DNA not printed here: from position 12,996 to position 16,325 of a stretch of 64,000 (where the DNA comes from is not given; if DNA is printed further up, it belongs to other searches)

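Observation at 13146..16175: Single-chain tandem duplication of a PilB/GspE secretion ATPase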

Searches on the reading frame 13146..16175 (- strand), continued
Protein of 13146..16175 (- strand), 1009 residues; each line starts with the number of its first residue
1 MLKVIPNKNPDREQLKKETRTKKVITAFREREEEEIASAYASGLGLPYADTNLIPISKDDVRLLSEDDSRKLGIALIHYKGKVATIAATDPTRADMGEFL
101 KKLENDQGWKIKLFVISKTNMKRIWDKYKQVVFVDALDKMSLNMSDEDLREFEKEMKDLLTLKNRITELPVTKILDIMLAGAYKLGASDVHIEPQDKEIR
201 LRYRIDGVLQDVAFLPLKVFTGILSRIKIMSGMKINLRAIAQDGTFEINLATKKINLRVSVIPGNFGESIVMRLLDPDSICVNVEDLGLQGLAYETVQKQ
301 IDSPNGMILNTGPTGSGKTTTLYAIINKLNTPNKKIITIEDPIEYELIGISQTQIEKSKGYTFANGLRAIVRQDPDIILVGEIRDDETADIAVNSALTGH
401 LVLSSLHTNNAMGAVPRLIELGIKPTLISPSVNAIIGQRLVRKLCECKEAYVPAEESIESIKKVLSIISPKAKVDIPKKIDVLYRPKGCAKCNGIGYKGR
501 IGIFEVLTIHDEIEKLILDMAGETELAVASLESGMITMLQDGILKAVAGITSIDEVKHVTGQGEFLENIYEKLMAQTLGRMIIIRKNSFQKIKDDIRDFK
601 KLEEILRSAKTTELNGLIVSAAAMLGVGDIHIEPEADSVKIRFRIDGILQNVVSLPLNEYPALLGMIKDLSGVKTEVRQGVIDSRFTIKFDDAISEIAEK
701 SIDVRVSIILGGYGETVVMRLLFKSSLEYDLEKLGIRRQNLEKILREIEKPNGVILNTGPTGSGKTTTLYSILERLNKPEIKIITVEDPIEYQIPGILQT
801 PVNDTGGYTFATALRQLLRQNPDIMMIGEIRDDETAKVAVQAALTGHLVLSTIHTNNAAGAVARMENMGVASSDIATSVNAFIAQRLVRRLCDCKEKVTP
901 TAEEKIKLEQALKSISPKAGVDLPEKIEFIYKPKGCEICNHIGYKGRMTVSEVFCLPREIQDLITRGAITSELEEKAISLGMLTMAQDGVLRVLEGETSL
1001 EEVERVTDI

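Call 68: search_protein_families(library=pfam, proteins=[L015:15228-16355:-, L015:16384-18543:+, L015:18808-19911:-, L015:20135-21487:-, L015:3724-4584:+, L015:4983-5456:+, L015:5461-5865:+, L015:5881-6288:+, L015:6290-6742:+, L015:6806-7330:+], max_evalue=0.001)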
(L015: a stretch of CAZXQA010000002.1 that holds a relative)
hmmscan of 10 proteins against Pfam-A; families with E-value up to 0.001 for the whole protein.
L015:15228-16355:- (375 aa): 1 family
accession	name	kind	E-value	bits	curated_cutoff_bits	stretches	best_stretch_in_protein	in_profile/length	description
PF00579.31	tRNA-synt_1b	-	3.1e-70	237.2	21.1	1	29-309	3-291/292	tRNA synthetases class I (W and Y)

L015:16384-18543:+ (719 aa): 2 families
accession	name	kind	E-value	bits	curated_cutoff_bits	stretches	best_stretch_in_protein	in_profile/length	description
PF00912.28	Transgly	-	4.7e-61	205.8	27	1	68-241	6-178/178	Transglycosylase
PF00905.27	Transpeptidase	-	9.7e-22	78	22.1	1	332-588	2-273/299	Penicillin binding protein transpeptidase domain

L015:18808-19911:- (367 aa): 3 families
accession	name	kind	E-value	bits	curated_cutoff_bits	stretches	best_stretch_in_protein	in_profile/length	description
PF00712.24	DNA_pol3_beta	-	7.9e-27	94.2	24.4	2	1-119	1-120/120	DNA polymerase III beta subunit, N-terminal domain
PF02767.21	DNA_pol3_beta_2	-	7.9e-25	87.8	27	1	137-242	10-116/116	DNA polymerase III beta subunit, central domain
PF02768.20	DNA_pol3_beta_3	-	2.3e-20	73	27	1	244-364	1-120/121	DNA polymerase III beta subunit, C-terminal domain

L015:20135-21487:- (450 aa): 9 families
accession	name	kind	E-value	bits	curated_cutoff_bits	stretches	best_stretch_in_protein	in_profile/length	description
PF00308.24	Bac_DnaA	-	1.9e-67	226.9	23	1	116-277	1-162/162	Bacterial DnaA ATPAse domain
PF08299.17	Bac_DnaA_C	-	1.1e-25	89.8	31.5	1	360-426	2-68/69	Bacterial dnaA protein helix-turn-helix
PF11638.13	DnaA_N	-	1.3e-14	54.1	24.6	1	7-68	2-64/65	DnaA N-terminal domain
PF01695.23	IstB_IS21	-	1.3e-10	41.6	24.1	1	153-253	96-194/238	IstB-like ATP binding protein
PF00004.35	AAA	-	7.6e-05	23.6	21.2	1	153-265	2-122/131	ATPase family associated with various cellular activities (AAA)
PF00910.28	RNA_helicase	-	0.00017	22.5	21.5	1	153-221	2-65/105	RNA helicase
PF13401.12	AAA_22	-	0.00022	22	27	0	196-244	77-110/130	AAA domain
PF13173.12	AAA_14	-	0.00028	21.3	27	1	151-257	4-102/129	AAA domain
PF01637.24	ATPase_2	-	0.00032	21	33.2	0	149-257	20-121/225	ATPase domain predominantly from Archaea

L015:3724-4584:+ (286 aa): 2 families
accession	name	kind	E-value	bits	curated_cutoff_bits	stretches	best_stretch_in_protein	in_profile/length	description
PF01149.29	Fapy_DNA_glyco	-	5.1e-28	98.5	25.5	1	1-123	1-117/117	Formamidopyrimidine-DNA glycosylase N-terminal domain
PF06831.19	H2TH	-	3.7e-23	81.8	34.7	1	140-230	1-90/93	Formamidopyrimidine-DNA glycosylase H2TH domain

L015:4983-5456:+ (157 aa): 1 family
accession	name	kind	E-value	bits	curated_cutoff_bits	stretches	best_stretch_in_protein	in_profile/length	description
PF00588.24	SpoU_methylase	-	2.4e-31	109.2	29.7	1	5-152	3-142/142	SpoU rRNA Methylase family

L015:5461-5865:+ (134 aa): 1 family
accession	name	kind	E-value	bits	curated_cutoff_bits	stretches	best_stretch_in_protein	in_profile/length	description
PF07681.17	DoxX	-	7.5e-10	39.7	23.6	1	16-89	2-76/85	DoxX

L015:5881-6288:+ (135 aa): 2 families
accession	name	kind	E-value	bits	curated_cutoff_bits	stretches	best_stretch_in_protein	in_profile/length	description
PF03819.22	MazG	-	1.2e-07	32.3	22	1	60-124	2-61/74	MazG nucleotide pyrophosphohydrolase domain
PF01503.22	PRA-PH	-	0.00045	21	21.3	1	64-123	30-80/86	Phosphoribosyl-ATP pyrophosphohydrolase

L015:6290-6742:+ (150 aa): 1 family
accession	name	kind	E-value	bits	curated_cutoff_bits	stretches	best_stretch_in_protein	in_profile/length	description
PF09945.14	DUF2177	-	1e-37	129.5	26.9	1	27-145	2-123/124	Predicted membrane protein (DUF2177)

L015:6806-7330:+ (174 aa): 0 families

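Call 75: fold_search(model_id=the predicted structure, library=pdb)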
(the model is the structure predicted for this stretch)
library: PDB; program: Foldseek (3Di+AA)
matches with E <= 10: 1796; with E <= 0.001: 232
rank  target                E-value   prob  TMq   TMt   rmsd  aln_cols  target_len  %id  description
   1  4pht_C                9.5e-44  1.00  0.25  0.55  24.6       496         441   36  ATPase GspE in complex with the cytoplasmic domain of GspL from the Vibrio vulnificus type II Secretion system (released 2014-11-26)
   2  4pht_B                1.9e-43  1.00  0.25  0.55  24.7       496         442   36  ATPase GspE in complex with the cytoplasmic domain of GspL from the Vibrio vulnificus type II Secretion system (released 2014-11-26)
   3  4pht_A                2.0e-43  1.00  0.25  0.55  24.8       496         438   37  ATPase GspE in complex with the cytoplasmic domain of GspL from the Vibrio vulnificus type II Secretion system (released 2014-11-26)
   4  5tsh_E                7.5e-43  1.00  0.35  0.87   3.5       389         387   44  PilB from Geobacter metallireducens bound to AMP-PNP (released 2017-05-17)
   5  5oiu_B                1.2e-42  1.00  0.36  0.91   3.0       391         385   42  Crystal structure of PilF type IV pilus assembly ATPase from Thermus thermophilus (released 2018-08-08)
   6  5zfr_C                1.3e-42  1.00  0.32  0.77   5.3       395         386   44  Crystal structure of PilB, an extension ATPase motor of Type IV pilus, from Geobacter sulfurreducens (released 2018-09-19)
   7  5tsh_F                5.0e-42  1.00  0.35  0.88   3.6       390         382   44  PilB from Geobacter metallireducens bound to AMP-PNP (released 2017-05-17)
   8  5oiu_C                7.0e-42  1.00  0.32  0.75   5.5       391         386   41  Crystal structure of PilF type IV pilus assembly ATPase from Thermus thermophilus (released 2018-08-08)
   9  5zfr_B                7.4e-42  1.00  0.35  0.86   3.7       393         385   44  Crystal structure of PilB, an extension ATPase motor of Type IV pilus, from Geobacter sulfurreducens (released 2018-09-19)
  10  5it5_A                8.7e-42  1.00  0.36  0.90   3.0       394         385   41  Thermus thermophilus PilB core ATPase region (released 2016-10-19)
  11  5tsh_C                9.2e-42  1.00  0.35  0.89   3.2       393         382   44  PilB from Geobacter metallireducens bound to AMP-PNP (released 2017-05-17)
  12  5zfr_A                1.0e-41  1.00  0.35  0.88   3.3       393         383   44  Crystal structure of PilB, an extension ATPase motor of Type IV pilus, from Geobacter sulfurreducens (released 2018-09-19)
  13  1p9w                  3.0e-41  1.00  0.33  0.78   5.1       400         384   43  Crystal Structure of Vibrio cholerae putative NTPase EpsE (released 2003-10-14)
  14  5tsh_A                3.6e-41  1.00  0.34  0.88   3.3       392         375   44  PilB from Geobacter metallireducens bound to AMP-PNP (released 2017-05-17)
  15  5tsg_B                4.9e-41  1.00  0.35  0.88   3.2       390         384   44  PilB from Geobacter metallireducens bound to ADP (released 2017-05-17)
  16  5tsh_D                8.5e-41  1.00  0.32  0.77   5.4       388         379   44  PilB from Geobacter metallireducens bound to AMP-PNP (released 2017-05-17)
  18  5tsh_B                3.5e-40  1.00  0.31  0.77   5.5       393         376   44  PilB from Geobacter metallireducens bound to AMP-PNP (released 2017-05-17)
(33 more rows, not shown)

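Call 78: find_encoding_contigs(protein=P0130, flank=8000, max_places=1)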
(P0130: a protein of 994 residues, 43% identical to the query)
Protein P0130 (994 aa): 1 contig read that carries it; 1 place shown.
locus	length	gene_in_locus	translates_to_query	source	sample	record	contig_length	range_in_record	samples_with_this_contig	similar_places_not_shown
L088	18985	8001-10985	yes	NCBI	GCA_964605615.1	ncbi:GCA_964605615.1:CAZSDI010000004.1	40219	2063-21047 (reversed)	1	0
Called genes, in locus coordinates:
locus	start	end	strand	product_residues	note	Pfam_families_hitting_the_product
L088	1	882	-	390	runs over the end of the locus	-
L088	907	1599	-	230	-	-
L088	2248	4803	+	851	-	PF20720:nSTAND3 (faint), PF17871:AAA_lid_9, PF00004:AAA, PF07724:AAA_2, PF07728:AAA_5, PF10431:ClpB_D2-small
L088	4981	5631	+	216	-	PF07690:MFS_1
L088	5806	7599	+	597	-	PF14716:HHH_8, PF14520:HHH_5 (weak), PF14792:DNA_pol_B_palm (weak), PF14791:DNA_pol_B_thumb, PF02811:PHP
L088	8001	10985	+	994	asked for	PF00437:T2SSE, PF25199:nSTAND_NTPase5 (faint), PF00004:AAA (faint), PF13173:AAA_14 (faint), PF13401:AAA_22 (faint), PF13604:AAA_30 (faint), PF20720:nSTAND3 (faint), PF00437:T2SSE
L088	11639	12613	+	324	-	PF05496:RuvB_N, PF00004:AAA, PF07728:AAA_5 (weak), PF17864:AAA_lid_4, PF05491:WHD_RuvB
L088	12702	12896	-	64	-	-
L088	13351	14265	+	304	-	PF02899:Phage_int_SAM_1, PF13102:Phage_int_SAM_5, PF13495:Phage_int_SAM_4, PF00589:Phage_integrase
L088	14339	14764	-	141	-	-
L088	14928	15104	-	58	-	-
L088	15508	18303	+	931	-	PF00133:tRNA-synt_1, PF01406:tRNA-synt_1e (faint), PF09334:tRNA-synt_1g, PF13603:tRNA-synt_1_2, PF00133:tRNA-synt_1, PF08264:Anticodon_1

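Call 79: find_encoding_contigs(protein=P0125, flank=8000, max_places=1)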
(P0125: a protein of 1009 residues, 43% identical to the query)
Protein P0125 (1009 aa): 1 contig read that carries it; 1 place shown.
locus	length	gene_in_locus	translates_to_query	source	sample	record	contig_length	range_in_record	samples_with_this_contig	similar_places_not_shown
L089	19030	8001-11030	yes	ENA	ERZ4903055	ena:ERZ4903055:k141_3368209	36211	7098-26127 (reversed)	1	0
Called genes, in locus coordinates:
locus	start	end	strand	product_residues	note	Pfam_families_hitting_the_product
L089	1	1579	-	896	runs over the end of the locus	PF02739:5_3_exonuc_N, PF01367:5_3_exonuc, PF22619:DNA_polI_exo1 (weak), PF00476:DNA_pol_A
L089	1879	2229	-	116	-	PF01934:HepT-like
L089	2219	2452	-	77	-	PF01909:NTP_transf_2, PF18765:Polbeta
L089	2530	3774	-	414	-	PF12704:MacB_PCD, PF02687:FtsX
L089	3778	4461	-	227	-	PF00005:ABC_tran, PF02463:SMC_N (faint), PF13304:AAA_21 (faint)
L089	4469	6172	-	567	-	PF25973:BSH_CzcB (faint), PF25984:BSH_YknX (faint)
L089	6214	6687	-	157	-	PF02367:TsaE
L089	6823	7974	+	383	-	PF01368:DHH (weak)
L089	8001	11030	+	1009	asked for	PF00437:T2SSE, PF03215:Rad17 (faint), PF25199:nSTAND_NTPase5 (faint), PF00004:AAA (faint), PF00005:ABC_tran (faint), PF12775:AAA_7 (faint), PF13173:AAA_14 (faint), PF00437:T2SSE, +5 more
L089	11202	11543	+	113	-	-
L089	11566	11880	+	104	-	-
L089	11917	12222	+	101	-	PF21956:DUF6922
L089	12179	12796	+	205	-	PF08843:AbiEii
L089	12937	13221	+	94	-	-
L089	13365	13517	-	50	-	-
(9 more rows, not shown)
